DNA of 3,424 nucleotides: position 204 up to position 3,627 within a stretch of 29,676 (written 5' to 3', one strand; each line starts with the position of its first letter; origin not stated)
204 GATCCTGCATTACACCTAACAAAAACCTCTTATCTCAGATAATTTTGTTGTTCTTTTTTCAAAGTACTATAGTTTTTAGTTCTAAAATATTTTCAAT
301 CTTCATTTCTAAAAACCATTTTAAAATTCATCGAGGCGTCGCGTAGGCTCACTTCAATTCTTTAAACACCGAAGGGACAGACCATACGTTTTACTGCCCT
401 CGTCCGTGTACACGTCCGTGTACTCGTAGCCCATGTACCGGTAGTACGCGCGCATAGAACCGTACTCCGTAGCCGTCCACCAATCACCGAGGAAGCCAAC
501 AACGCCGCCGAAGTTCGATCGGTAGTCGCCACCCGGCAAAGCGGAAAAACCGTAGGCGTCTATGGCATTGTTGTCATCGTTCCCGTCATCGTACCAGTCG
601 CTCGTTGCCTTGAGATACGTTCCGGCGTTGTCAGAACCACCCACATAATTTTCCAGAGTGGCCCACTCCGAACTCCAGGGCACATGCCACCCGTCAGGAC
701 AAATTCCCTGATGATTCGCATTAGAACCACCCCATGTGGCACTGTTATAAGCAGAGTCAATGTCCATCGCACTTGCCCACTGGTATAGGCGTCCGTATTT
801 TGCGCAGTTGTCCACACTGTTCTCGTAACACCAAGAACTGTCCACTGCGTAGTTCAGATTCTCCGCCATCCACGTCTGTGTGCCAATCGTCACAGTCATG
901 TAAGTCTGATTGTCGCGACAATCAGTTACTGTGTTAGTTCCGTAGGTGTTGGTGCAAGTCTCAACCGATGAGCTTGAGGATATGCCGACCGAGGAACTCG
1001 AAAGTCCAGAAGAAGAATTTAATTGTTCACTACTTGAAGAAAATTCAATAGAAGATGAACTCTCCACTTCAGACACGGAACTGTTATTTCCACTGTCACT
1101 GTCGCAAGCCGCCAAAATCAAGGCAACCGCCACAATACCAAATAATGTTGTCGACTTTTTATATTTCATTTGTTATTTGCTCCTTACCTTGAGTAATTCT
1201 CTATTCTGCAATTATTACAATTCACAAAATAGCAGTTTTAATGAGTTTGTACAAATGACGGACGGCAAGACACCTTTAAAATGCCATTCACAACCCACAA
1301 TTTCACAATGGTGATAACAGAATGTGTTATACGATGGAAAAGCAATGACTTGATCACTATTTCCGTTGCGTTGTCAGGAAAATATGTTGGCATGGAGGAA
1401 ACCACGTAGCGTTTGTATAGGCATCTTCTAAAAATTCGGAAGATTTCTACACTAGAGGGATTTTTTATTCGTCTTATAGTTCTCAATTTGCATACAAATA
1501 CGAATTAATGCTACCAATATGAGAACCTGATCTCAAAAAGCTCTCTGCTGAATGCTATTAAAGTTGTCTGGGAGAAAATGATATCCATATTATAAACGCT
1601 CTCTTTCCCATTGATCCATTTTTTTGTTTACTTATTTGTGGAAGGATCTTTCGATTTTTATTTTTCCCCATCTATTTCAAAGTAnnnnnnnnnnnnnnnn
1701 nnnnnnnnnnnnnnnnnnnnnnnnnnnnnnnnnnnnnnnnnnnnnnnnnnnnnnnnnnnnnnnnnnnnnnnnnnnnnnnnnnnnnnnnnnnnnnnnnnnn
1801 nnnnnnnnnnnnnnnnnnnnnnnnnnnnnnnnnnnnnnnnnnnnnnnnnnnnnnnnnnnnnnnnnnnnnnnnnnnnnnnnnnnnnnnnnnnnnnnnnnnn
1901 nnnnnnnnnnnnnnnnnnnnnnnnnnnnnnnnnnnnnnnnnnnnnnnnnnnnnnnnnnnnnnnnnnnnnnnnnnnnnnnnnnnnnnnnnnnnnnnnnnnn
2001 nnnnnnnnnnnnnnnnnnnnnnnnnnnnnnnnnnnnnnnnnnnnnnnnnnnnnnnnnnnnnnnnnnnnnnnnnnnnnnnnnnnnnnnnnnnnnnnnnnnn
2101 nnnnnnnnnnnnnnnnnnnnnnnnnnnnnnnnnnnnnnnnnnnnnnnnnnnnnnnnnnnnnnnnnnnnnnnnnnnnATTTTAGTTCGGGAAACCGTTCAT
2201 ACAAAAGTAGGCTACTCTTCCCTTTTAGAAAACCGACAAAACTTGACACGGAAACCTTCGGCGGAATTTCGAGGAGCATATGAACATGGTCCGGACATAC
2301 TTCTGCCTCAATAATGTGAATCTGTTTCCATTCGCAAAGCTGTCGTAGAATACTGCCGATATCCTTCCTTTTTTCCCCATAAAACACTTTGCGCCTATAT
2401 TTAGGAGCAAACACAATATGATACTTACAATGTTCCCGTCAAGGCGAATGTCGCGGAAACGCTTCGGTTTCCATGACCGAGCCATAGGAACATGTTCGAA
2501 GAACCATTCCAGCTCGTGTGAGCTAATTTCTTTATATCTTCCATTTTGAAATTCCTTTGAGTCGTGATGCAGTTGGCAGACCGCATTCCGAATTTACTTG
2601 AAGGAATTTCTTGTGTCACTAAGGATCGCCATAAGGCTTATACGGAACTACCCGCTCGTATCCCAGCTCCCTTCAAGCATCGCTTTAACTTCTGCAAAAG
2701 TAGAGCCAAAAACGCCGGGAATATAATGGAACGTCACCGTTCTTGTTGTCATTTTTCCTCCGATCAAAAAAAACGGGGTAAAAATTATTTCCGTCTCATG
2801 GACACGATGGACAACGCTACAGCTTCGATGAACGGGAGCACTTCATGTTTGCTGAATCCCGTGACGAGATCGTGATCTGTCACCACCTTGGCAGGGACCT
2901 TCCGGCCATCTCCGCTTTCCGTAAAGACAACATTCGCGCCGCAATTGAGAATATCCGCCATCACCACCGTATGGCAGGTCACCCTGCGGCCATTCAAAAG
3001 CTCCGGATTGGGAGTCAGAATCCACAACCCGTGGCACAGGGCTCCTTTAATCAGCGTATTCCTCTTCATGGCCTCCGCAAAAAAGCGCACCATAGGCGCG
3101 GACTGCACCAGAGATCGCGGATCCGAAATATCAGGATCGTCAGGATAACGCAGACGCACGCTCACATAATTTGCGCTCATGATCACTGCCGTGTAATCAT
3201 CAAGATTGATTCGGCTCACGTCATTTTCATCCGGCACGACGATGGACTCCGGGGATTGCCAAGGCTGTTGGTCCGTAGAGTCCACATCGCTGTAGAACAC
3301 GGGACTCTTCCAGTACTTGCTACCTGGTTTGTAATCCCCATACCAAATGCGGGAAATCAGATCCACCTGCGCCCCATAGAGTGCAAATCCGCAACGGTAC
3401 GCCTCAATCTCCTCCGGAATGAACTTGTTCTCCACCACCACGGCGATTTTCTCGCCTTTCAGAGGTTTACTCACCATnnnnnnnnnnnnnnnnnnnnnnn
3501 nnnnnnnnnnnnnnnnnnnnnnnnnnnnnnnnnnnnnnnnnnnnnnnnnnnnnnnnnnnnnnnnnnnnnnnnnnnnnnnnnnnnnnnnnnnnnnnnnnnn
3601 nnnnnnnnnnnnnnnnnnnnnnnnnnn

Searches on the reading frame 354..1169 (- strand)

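Call 65: search_protein_families(library=pfam, proteins=[window:354-1169:-], max_evalue=0.001)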
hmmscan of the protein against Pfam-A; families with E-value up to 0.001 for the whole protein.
window:354-1169:- (271 aa): 1 family
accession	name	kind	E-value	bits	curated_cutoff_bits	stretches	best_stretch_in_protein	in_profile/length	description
PF09603.15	Fib_succ_major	-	2.7e-27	96.7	33.9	1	93-270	1-187/187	Fibrobacter succinogenes major domain (Fib_succ_major)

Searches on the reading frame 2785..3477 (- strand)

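Call 65: search_protein_families(library=pfam, proteins=[window:2785-3477:-], max_evalue=0.001)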
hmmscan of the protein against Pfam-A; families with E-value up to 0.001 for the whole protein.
window:2785-3477:- (230 aa): 1 family
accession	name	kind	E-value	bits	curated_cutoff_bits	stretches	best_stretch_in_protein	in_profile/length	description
PF01965.30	DJ-1_PfpI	-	5.3e-09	36.6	26.6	1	119-219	73-161/165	DJ-1/PfpI family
